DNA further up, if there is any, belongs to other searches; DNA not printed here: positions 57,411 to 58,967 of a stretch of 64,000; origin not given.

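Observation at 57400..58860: Bacteroidota-style T9SS C-terminal sorting domain on a GC-richer gene in a genome showing no T9SS context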

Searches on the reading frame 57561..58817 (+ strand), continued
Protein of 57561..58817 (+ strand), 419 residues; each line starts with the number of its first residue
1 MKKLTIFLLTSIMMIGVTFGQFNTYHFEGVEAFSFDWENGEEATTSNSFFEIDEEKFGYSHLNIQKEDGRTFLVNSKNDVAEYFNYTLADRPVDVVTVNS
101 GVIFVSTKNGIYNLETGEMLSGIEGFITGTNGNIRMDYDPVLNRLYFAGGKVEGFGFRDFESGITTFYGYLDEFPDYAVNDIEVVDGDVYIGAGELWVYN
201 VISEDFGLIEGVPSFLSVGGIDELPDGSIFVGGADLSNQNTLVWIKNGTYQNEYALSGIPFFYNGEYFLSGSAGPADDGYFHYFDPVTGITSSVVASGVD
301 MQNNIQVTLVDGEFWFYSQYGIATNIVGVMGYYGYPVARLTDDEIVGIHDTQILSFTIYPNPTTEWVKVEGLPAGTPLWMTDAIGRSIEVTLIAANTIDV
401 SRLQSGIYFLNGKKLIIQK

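Call 47: find_encoding_contigs(protein=P0051, flank=8000, max_places=3)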
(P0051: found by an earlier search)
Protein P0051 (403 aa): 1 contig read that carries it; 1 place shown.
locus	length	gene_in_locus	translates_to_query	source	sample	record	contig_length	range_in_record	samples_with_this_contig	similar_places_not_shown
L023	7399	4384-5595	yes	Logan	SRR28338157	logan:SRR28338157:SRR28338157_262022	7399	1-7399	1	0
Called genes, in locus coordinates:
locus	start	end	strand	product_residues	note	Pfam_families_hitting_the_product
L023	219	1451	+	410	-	-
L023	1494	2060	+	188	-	-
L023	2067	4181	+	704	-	PF00464:SHMT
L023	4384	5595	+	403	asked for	PF18962:Por_Secre_tail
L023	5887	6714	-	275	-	-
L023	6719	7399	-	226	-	?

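Call 48: find_related_loci(query=A2, collection=metagenome_contigs, flank=8000)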
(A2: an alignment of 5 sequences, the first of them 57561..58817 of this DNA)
Query A2 (419 aa) in metagenome_contigs; peptide patterns used: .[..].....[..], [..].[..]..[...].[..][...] (x = any residue, [..] = any of these).
600 stretches matched a pattern (row limit reached: there are more); 59 encode a relative of the query (tblastn E <= 1e-3); 59 distinct loci.
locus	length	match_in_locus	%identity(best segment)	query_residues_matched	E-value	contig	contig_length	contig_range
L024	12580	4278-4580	35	303-410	1e-8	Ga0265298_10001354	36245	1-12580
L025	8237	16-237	39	337-411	6e-8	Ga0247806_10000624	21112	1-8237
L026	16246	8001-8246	31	340-419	1e-7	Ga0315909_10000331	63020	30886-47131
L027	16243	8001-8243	38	347-419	3e-7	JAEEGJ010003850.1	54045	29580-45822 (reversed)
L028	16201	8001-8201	37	343-411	8e-7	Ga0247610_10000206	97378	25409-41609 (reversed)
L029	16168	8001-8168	43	355-410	2e-6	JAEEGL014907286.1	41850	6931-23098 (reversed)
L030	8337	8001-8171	47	354-410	3e-6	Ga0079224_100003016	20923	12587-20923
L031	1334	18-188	44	354-410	2e-6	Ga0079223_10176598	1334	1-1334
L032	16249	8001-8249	34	346-418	2e-6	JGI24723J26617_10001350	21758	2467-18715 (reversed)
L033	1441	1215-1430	35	355-418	2e-6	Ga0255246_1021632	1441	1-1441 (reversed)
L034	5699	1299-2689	32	338-410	4e-6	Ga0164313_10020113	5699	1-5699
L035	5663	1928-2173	32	331-410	7e-6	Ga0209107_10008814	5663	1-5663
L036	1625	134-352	38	354-419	5e-6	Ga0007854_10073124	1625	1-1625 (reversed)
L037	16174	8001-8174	45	356-410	1e-5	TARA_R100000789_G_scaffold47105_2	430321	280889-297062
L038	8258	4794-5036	35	347-419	8e-6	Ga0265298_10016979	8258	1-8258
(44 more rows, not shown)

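Call 49: find_related_loci(query=A2, collection=viral_contigs, flank=8000)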
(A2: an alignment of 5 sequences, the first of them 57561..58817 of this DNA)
Query A2 (419 aa) in viral_contigs; peptide patterns used: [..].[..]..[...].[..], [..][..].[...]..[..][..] (x = any residue, [..] = any of these).
175 stretches matched a pattern, but none encodes a relative of the query by tblastn (E <= 1e-3).
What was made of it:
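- Tried and rejected: None found (call 49).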

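Call 65: search_solved_structures(query=A2, max_evalue=1)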
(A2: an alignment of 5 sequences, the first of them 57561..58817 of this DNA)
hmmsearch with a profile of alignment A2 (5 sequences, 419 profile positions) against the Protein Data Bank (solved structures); distinct sequences matched with E-value up to 1: 3.
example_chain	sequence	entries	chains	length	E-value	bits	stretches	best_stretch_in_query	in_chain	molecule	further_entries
7pzj_A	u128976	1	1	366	1.7e-05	27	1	348-414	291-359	Lipase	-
5jvk_A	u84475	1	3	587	0.014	17.4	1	341-411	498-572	Uncharacterized protein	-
8glk_D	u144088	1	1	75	0.25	13.3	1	357-413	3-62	Endonuclease I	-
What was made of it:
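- Checked: PDB sequence hits are the CTDs of T9SS cargo proteins (call 65).
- Tried and rejected: It returned only CTD hits (call 65).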

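Call 76: list_cluster_members(proteins=[P0099, P0068, P0074, P0076, P0077, P0078, P0079, P0080, P0082, P0083])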
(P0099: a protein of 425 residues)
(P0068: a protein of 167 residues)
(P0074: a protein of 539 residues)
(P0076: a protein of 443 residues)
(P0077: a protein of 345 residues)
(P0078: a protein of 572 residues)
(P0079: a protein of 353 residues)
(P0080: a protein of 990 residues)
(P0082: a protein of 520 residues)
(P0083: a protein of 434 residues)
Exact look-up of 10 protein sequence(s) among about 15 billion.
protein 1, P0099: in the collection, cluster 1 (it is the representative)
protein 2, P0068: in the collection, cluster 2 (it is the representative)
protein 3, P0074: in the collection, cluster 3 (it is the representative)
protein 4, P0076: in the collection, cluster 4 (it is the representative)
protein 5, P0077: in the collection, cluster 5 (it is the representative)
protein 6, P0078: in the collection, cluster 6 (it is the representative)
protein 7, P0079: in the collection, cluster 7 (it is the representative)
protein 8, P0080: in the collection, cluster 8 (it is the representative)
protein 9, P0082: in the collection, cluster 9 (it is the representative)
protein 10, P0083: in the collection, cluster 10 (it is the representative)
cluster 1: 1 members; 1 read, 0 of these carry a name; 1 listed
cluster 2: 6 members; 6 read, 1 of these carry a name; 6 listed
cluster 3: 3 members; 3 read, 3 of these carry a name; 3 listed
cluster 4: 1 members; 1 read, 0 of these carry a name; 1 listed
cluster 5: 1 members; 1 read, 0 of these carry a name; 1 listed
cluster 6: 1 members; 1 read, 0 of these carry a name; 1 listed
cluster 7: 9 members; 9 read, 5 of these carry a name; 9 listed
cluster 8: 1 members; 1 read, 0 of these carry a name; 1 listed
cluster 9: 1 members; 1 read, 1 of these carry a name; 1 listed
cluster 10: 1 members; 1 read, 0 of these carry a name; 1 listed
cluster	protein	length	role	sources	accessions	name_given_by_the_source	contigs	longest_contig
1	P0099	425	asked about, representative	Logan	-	-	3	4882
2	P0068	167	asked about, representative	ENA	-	-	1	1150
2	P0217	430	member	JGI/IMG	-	hypothetical protein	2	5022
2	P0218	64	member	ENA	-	-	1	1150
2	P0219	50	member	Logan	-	-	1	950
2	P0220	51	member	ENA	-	-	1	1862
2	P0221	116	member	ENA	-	-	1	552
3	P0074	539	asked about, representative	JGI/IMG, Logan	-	ELWxxDGT repeat protein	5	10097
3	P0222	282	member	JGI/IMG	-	ELWxxDGT repeat protein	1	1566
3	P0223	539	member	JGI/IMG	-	ELWxxDGT repeat protein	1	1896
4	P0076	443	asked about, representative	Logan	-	-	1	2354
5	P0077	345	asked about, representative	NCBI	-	-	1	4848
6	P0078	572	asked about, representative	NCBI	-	-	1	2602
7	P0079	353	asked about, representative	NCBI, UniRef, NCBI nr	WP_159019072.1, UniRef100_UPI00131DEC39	T9SS type A sorting domain-containing protein [Algibacter sp. L3A6] | T9SS type A sorting domain-containing protein n=1 Tax=Algibacter sp. L3A6 TaxID=2686366 ...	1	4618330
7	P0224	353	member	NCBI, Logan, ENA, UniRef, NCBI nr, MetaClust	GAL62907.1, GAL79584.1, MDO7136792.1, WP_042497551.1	T9SS type A sorting domain-containing protein [Algibacter lectus] | LTD domain-containing protein n=1 Tax=Algibacter lectus TaxID=221126 ... | status=active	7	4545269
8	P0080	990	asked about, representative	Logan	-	-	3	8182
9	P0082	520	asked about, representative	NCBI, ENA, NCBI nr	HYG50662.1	MAG TPA: T9SS type A sorting domain-containing protein [Flavobacteriales bacterium] | T9SS type A sorting domain-containing protein [Flavobacteriales bacterium]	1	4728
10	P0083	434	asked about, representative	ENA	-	-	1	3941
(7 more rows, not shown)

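Call 78: find_encoding_contigs(protein=P0217, flank=6000, max_places=3)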
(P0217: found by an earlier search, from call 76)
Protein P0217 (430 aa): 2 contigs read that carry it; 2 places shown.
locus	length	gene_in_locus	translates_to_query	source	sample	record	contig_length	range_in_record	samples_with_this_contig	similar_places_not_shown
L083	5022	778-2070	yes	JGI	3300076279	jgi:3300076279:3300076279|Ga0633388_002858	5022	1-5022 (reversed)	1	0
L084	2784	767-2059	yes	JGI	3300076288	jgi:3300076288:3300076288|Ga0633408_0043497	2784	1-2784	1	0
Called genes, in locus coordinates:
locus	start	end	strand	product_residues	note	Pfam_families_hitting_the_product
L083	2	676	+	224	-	?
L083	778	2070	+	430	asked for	PF18962:Por_Secre_tail (weak)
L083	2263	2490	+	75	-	-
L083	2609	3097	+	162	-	-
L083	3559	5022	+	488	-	?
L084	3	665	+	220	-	?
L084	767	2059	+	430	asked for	PF18962:Por_Secre_tail (weak)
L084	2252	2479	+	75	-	-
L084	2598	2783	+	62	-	?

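Call 79: find_encoding_contigs(protein=P0099, flank=6000, max_places=3)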
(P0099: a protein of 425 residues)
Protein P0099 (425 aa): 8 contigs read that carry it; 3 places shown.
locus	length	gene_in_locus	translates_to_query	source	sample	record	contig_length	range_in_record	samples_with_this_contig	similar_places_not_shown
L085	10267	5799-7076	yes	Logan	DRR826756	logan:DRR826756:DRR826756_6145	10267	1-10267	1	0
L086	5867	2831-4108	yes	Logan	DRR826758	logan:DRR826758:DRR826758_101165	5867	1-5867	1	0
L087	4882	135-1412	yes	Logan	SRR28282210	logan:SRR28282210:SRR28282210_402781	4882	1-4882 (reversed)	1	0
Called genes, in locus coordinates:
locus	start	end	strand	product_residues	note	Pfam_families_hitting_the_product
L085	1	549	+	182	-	?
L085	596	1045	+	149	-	PF01272:GreA_GreB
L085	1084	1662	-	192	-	PF02223:Thymidylate_kin, PF13238:AAA_18 (weak)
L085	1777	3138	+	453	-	-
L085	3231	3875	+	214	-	PF03575:Peptidase_S51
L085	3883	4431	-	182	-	PF00186:DHFR_1, PF01872:RibD_C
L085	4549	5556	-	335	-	-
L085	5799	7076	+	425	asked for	PF18962:Por_Secre_tail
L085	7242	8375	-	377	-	PF21722:Gly_rich_2 (weak)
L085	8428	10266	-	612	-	?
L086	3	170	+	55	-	?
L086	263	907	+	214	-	PF03575:Peptidase_S51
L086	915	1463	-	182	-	PF00186:DHFR_1, PF01872:RibD_C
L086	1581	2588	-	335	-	-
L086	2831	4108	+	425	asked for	PF18962:Por_Secre_tail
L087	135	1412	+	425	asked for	PF18962:Por_Secre_tail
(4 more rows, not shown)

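Call 80: predict_structure(alignment_id=A5)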
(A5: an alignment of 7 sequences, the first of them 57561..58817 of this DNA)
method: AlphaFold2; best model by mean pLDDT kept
length: 419 residues; sequences in the alignment: 7
mean_pLDDT: 63.0   pTM: 0.60
mean pLDDT of the five models: 63.0, 61.2, 59.5, 58.0, 55.6
residues with pLDDT >= 90: 37; 70-90: 142; 50-70: 123; < 50: 117
segments of 3 or more residues with pLDDT < 50: 1-47, 295-356, 361-363
pLDDT, mean of each block of 10 residues (from residue 1): 31 23 21 27 42 66 65 58 77 82 87 90 80 84 90 87 83 63 88 85 87 77 82 78 88 79 66 56 77 49 44 42 29 28 28 43 58 63 57 71 61 54
secondary structure, 60 per line:
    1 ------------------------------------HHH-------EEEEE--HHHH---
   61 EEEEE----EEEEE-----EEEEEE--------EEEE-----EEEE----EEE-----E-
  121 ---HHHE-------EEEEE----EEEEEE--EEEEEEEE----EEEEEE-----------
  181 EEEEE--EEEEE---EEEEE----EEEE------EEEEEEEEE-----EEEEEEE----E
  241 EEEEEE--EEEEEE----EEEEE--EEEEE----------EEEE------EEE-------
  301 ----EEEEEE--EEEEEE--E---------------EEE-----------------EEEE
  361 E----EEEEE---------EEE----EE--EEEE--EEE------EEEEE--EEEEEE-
elements in order: E47-51 H54-57 E61-65 E70-74 E80-85 E94-97 E103-106 E111-113 E135-139 E144-149 E152-159 E164-169 E181-185 E188-192 E196-200 E205-208 E215-223 E229-235 E240-246 E249-254 E259-263 E266-270 E281-284 E291-293 E305-310 E313-318 E337-339 E357-361 E366-370 E380-382 E391-394 E397-399 E406-410 E413-418
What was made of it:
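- On Type A T9SS C-terminal sorting domain (TIGR04183 / PF18962): The AlphaFold2 model predicts 7 short strands (3 or more residues) between residues 357 and 418, but pLDDT there is only 54-71 (call 80).
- Tried and rejected: A slightly deeper alignment gave a usable one (call 80).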

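Call 84: find_homologous_proteins(query=L085:1777-3135:+, max_evalue=0.00001)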
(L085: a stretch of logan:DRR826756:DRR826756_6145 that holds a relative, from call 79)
Query L085:1777-3135:+ (453 aa): 43 proteins with E <= 0.00001 among 5344 candidates.
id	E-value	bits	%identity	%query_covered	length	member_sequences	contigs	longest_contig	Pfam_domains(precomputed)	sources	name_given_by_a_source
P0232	0.0e+0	1034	100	100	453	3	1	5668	-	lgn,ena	-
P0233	4.5e-193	660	63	99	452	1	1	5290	-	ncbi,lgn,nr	ncbi:MAG: hypothetical protein Q7K54_03555 [Candidatus Parcubacteria bacterium]|nr:hypothetical prot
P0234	3.4e-191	654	63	99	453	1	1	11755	-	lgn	-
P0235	3.2e-190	651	64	99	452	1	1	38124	-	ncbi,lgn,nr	ncbi:MAG: hypothetical protein Q7K40_02685 [bacterium]|nr:hypothetical protein [bacterium]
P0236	5.8e-181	620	60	99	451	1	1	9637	-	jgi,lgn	jgi:hypothetical protein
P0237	1.6e-176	606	58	99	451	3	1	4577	-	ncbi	-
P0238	6.4e-175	600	59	99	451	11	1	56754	-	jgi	-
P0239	1.5e-172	592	56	99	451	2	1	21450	-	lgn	-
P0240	1.8e-170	586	58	99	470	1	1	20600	-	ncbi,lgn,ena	-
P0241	7.6e-170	584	56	99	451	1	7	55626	-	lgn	-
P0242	1.1e-148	514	52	99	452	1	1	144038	-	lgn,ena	-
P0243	2.5e-133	463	50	99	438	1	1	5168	-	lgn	-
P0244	9.5e-117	409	43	100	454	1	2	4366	-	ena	-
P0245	2.7e-116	407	45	100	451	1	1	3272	-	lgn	-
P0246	7.7e-116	406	44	100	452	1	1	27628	-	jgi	jgi:hypothetical protein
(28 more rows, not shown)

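Call 87: fold_search(model_id=the predicted structure, library=pdb)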
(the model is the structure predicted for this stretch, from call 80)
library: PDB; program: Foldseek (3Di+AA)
matches with E <= 10: 1349; with E <= 0.001: 536
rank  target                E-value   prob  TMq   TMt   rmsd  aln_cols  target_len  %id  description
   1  4a2l_E                5.1e-08  1.00  0.40  0.25  13.7       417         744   12  Structure of the periplasmic domain of the heparin and heparan sulphate sensing hybrid two component system BT4663 in  (released 2012-05-02)
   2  4a2l_F                8.2e-08  1.00  0.39  0.24  14.9       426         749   13  Structure of the periplasmic domain of the heparin and heparan sulphate sensing hybrid two component system BT4663 in  (released 2012-05-02)
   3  4a2l_B                1.6e-07  1.00  0.39  0.24  14.3       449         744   12  Structure of the periplasmic domain of the heparin and heparan sulphate sensing hybrid two component system BT4663 in  (released 2012-05-02)
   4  6y7o_C                1.9e-07  1.00  0.43  0.55   9.9       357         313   13  The complex between the eight-bladed symmetrical designer protein Tako8 and the silicotungstic acid Keggin (STA) (released 2020-12-16)
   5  4a2l_A                1.9e-07  1.00  0.40  0.25  14.8       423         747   13  Structure of the periplasmic domain of the heparin and heparan sulphate sensing hybrid two component system BT4663 in  (released 2012-05-02)
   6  4a2l_D                2.6e-07  1.00  0.39  0.24  15.0       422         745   12  Structure of the periplasmic domain of the heparin and heparan sulphate sensing hybrid two component system BT4663 in  (released 2012-05-02)
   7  7f1r_B                3.2e-07  1.00  0.41  0.51   6.1       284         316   14  Cryo-EM structure of the chemokine receptor CCR5 in complex with RANTES and Gi (released 2021-07-14)
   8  4a2l_C                3.2e-07  1.00  0.37  0.22   8.4       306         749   14  Structure of the periplasmic domain of the heparin and heparan sulphate sensing hybrid two component system BT4663 in  (released 2012-05-02)
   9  5y2z_H                5.5e-07  1.00  0.38  0.46   7.6       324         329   10  Crystal structure of human LGI1 EPTP-ADAM22 complex (released 2018-05-02)
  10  4a2m_D                6.1e-07  1.00  0.38  0.24   8.2       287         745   14  Structure of the periplasmic domain of the heparin and heparan sulphate sensing hybrid two component system BT4663 in  (released 2012-05-02)
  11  4a2m_A                6.1e-07  1.00  0.31  0.19  19.0       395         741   11  Structure of the periplasmic domain of the heparin and heparan sulphate sensing hybrid two component system BT4663 in  (released 2012-05-02)
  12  8wca_B                7.9e-07  1.00  0.39  0.48   6.9       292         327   14  Cryo-EM structure of the PEA-bound hTAAR1-Gs complex (released 2023-12-27)
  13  4a2m_B                8.3e-07  1.00  0.37  0.23   7.9       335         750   12  Structure of the periplasmic domain of the heparin and heparan sulphate sensing hybrid two component system BT4663 in  (released 2012-05-02)
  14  5y31_B                9.3e-07  1.00  0.38  0.33   7.6       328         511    9  Crystal structure of human LGI1-ADAM22 complex (released 2018-05-02)
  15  8pjv                  9.3e-07  1.00  0.29  0.39   9.5       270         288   16  Crystal structure of the computationally designed SAKe6DR protein (released 2024-07-10)
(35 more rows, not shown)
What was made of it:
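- Propeller fold: calls 80, 87.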

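Call 92: search_protein_families(library=pfam, proteins=[L085:5799-7073:+, L022:10001-11245:+, L083:778-2067:+], max_evalue=0.1)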
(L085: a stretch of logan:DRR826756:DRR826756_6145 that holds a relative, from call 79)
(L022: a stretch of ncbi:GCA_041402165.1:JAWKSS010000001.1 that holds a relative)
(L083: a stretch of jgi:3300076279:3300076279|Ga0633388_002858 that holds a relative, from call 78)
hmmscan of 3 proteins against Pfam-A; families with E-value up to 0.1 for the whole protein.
L085:5799-7073:+ (425 aa): 2 families
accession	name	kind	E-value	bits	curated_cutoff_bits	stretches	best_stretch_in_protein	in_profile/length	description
PF18962.6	Por_Secre_tail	-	3.6e-10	40.4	27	1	363-416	2-60/75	Secretion system C-terminal sorting domain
PF11589.14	DUF3244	-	0.054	13.9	25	0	372-415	34-80/96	Domain of unknown function (DUF3244)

L022:10001-11245:+ (415 aa): 2 families
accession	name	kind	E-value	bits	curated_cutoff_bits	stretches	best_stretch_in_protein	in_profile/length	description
PF18962.6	Por_Secre_tail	-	1.6e-06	28.8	27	1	354-407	1-61/75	Secretion system C-terminal sorting domain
PF07494.17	Reg_prop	-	0.079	13.7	20.4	0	250-268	5-23/24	Two component regulator propeller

L083:778-2067:+ (430 aa): 1 family
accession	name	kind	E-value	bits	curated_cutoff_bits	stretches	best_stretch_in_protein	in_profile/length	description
PF18962.6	Por_Secre_tail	-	2.4e-07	31.4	27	1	369-422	1-61/75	Secretion system C-terminal sorting domain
